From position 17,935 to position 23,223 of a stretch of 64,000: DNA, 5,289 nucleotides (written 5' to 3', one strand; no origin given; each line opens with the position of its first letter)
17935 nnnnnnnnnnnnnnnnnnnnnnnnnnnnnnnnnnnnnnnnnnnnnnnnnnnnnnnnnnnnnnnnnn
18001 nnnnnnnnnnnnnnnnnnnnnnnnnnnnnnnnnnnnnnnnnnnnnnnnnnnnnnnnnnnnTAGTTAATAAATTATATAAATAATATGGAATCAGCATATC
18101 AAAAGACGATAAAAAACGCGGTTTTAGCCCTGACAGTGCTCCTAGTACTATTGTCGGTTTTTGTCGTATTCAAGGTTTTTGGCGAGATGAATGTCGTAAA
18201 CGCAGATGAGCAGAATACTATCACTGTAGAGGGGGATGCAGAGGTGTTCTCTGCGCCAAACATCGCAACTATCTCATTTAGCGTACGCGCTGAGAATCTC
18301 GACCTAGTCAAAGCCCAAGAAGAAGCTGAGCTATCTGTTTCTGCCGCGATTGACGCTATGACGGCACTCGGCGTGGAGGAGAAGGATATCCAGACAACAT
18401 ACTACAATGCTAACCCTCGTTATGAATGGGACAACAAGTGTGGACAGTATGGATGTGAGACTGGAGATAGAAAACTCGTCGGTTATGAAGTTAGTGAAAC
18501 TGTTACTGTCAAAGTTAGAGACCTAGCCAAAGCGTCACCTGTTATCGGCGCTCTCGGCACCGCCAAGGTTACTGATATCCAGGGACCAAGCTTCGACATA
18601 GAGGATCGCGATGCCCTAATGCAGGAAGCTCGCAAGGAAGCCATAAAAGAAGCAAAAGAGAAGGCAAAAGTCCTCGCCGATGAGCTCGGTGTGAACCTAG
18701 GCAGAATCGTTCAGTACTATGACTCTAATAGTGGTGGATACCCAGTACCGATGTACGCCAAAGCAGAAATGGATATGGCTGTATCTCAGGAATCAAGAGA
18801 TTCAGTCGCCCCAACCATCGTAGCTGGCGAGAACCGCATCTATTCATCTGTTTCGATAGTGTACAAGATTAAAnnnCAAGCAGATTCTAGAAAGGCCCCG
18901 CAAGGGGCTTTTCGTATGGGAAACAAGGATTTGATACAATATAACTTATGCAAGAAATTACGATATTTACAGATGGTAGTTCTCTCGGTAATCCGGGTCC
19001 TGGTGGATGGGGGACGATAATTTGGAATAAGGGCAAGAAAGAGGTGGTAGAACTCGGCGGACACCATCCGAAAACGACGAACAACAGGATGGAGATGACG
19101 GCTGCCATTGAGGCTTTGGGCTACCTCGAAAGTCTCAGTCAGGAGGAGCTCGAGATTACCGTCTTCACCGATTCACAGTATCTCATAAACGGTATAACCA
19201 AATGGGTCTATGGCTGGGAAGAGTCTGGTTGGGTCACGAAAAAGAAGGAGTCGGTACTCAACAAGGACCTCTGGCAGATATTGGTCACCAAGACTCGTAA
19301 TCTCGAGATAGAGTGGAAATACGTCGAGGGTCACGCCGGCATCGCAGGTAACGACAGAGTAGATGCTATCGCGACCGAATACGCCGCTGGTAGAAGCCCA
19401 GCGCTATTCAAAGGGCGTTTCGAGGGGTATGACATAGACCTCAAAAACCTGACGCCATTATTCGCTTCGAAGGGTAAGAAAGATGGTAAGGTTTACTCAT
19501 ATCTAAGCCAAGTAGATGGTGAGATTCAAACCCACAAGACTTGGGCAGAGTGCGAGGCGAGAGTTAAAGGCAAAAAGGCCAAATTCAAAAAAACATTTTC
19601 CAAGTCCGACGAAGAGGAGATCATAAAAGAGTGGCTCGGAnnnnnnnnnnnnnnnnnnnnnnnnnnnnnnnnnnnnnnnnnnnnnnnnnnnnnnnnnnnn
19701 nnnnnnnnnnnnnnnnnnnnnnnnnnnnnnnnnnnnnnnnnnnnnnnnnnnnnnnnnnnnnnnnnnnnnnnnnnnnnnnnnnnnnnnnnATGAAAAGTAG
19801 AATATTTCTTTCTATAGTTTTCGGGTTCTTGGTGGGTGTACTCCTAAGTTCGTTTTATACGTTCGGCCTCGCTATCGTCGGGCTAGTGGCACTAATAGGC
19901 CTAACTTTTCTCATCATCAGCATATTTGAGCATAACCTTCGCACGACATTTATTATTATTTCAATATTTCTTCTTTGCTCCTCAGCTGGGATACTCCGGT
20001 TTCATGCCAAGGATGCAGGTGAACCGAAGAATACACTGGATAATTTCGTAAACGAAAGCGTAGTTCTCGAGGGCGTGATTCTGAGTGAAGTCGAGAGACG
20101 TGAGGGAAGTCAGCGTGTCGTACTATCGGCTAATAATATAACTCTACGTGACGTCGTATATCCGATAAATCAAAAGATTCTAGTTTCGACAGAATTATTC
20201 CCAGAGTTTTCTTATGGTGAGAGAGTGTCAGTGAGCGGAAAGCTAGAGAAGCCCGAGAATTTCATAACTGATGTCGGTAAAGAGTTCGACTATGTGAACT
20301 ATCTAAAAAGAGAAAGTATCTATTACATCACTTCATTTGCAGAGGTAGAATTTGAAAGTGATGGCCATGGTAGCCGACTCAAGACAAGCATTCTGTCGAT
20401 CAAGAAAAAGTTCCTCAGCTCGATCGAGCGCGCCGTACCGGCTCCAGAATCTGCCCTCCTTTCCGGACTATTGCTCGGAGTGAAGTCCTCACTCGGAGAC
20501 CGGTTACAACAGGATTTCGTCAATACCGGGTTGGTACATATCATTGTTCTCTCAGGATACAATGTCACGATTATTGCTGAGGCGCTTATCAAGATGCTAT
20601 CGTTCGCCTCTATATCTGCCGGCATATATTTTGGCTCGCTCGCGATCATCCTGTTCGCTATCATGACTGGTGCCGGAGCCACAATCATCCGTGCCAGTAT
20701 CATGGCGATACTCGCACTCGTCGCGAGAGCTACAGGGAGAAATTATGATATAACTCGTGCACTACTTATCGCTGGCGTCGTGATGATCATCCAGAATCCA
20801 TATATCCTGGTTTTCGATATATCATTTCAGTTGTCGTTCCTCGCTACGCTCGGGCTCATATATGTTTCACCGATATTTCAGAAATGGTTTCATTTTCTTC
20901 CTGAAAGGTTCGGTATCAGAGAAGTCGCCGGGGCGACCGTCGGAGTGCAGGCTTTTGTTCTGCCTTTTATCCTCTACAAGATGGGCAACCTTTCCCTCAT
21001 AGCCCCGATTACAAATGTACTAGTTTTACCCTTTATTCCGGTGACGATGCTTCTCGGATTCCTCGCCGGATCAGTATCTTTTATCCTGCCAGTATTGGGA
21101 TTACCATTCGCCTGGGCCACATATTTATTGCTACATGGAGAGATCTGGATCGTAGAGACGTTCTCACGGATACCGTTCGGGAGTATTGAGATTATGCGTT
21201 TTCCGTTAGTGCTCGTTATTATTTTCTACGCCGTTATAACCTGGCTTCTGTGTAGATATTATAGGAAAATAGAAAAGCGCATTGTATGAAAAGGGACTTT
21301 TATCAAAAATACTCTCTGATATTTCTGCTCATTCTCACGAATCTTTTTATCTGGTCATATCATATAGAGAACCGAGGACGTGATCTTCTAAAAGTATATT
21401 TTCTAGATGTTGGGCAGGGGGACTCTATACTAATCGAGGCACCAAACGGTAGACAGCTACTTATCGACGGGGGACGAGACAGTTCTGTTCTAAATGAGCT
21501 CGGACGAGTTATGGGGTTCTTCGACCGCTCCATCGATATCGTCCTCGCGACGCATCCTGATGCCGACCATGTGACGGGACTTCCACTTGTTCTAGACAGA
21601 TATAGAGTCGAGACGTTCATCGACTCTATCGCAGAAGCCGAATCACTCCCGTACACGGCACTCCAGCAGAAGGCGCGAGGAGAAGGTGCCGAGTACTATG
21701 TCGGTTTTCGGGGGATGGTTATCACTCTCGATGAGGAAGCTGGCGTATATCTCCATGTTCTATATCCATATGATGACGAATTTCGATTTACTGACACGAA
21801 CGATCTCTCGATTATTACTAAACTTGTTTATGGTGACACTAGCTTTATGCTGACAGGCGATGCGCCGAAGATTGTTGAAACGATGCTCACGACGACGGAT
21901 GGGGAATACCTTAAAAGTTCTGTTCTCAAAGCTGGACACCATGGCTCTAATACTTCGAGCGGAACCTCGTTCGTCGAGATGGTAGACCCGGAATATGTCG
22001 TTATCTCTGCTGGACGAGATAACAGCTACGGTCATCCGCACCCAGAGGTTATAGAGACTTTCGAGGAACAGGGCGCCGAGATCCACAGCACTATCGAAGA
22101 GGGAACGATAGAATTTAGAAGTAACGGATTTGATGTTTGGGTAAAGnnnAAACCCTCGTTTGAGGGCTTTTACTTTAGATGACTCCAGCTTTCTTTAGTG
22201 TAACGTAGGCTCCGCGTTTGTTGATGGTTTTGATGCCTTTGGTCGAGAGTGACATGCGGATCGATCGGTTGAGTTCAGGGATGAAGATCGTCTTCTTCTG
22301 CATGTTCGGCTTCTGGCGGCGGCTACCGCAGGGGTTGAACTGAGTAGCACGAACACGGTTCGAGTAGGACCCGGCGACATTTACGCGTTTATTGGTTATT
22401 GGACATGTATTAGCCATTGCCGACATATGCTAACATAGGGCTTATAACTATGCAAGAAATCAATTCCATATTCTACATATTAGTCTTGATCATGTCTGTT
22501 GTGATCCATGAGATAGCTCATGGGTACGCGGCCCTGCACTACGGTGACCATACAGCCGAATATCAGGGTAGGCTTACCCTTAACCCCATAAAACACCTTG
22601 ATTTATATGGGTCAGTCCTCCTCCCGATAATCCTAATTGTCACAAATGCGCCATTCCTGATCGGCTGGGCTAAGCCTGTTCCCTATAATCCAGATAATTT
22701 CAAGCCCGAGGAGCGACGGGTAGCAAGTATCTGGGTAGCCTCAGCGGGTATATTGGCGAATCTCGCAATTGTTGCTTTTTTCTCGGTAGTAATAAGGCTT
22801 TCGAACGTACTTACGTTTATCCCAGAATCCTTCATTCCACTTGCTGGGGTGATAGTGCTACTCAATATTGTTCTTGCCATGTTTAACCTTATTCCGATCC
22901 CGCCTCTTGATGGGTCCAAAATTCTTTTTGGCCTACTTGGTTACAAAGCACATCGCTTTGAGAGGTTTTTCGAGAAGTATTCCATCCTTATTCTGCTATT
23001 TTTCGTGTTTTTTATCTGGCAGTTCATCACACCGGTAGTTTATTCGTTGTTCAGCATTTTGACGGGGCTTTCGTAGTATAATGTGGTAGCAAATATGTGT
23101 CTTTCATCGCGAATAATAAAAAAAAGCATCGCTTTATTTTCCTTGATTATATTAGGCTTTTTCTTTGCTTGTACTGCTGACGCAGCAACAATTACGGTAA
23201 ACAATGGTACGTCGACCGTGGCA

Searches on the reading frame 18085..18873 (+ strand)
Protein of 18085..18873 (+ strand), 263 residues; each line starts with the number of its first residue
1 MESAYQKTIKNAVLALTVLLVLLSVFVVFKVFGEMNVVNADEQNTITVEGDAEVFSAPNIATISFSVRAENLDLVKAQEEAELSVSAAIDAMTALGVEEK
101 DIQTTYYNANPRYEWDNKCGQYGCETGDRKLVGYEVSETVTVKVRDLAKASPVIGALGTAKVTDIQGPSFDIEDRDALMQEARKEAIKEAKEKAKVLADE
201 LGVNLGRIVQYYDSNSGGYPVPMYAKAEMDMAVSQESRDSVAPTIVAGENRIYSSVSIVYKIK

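Call 11: search_protein_families(library=pfam, proteins=[window:18085-18873:+], max_evalue=0.001)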
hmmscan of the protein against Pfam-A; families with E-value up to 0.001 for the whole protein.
window:18085-18873:+ (263 aa): 1 family
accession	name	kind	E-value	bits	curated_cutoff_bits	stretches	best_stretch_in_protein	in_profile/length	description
PF04402.19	SIMPL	-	1.8e-48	165.9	25.2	1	46-260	1-205/205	Protein of unknown function (DUF541)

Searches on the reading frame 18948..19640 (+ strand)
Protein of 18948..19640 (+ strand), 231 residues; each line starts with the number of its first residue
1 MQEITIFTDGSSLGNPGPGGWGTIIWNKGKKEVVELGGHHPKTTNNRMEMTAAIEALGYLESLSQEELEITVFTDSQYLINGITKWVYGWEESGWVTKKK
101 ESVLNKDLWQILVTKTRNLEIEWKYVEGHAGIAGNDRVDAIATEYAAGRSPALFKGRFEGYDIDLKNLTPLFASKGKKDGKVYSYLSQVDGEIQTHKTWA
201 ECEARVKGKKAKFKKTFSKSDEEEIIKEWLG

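Call 11: search_protein_families(library=pfam, proteins=[window:18948-19640:+], max_evalue=0.001)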
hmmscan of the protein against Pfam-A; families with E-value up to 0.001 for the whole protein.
window:18948-19640:+ (231 aa): 1 family
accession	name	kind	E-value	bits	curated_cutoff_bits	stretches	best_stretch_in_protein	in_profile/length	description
PF00075.30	RNase_H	-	5.3e-41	140.5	25.8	1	2-145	2-139/141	RNase H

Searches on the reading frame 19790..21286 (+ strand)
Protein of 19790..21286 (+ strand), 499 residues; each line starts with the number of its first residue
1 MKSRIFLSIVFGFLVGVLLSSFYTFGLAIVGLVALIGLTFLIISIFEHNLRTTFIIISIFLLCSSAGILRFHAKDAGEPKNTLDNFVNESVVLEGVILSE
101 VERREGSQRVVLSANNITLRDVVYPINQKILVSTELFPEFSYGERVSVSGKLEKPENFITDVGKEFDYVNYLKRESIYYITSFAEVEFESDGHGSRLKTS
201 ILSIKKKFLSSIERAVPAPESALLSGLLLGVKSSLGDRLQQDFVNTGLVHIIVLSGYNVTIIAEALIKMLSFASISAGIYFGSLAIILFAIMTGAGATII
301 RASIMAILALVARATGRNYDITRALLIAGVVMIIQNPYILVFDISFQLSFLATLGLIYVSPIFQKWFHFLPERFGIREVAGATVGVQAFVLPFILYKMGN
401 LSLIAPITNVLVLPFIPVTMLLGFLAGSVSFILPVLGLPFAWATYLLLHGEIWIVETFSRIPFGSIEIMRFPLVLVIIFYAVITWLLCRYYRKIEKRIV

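Call 11: search_protein_families(library=pfam, proteins=[window:19790-21286:+], max_evalue=0.001)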
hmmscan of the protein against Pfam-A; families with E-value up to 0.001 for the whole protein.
window:19790-21286:+ (499 aa): 2 families
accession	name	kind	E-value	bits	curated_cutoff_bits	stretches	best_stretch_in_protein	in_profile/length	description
PF03772.21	Competence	-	2.5e-47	161.9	23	1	227-489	1-266/270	Competence protein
PF13567.11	DUF4131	-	7.4e-22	78.2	31.6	1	27-186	5-162/165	Domain of unknown function (DUF4131)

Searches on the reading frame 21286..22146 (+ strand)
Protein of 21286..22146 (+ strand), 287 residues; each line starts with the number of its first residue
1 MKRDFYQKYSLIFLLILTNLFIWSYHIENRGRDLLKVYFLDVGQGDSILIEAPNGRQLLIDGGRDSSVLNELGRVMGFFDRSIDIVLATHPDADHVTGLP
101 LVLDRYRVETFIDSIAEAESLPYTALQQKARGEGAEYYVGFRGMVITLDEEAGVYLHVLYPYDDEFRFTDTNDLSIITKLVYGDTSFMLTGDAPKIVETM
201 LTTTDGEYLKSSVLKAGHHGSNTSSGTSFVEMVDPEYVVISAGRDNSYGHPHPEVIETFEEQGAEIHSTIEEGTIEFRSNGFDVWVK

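Call 11: search_protein_families(library=pfam, proteins=[window:21286-22146:+], max_evalue=0.001)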
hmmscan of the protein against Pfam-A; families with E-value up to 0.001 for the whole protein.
window:21286-22146:+ (287 aa): 2 families
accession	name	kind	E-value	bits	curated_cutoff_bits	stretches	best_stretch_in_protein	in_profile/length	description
PF00753.33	Lactamase_B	-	2.4e-14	54.2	22.7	1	41-243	2-195/196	Metallo-beta-lactamase superfamily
PF25281.1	MBL_MAP1B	-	1.1e-05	25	37.6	1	37-109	23-91/279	MAP1B MBL-like domain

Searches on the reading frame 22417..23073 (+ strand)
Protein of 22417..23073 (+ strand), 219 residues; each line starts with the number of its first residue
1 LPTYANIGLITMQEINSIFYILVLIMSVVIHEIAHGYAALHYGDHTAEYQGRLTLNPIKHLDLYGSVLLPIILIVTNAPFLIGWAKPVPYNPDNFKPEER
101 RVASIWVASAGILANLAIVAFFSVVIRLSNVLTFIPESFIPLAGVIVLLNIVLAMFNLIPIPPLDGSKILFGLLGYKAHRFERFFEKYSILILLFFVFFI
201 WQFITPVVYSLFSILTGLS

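Call 11: search_protein_families(library=pfam, proteins=[window:22417-23073:+], max_evalue=0.001)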
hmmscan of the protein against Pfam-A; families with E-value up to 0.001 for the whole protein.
window:22417-23073:+ (219 aa): 1 family
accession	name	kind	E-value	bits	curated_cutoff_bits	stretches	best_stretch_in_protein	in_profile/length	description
PF02163.28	Peptidase_M50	-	8.1e-15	55.2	27.2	2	139-199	159-220/221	Peptidase family M50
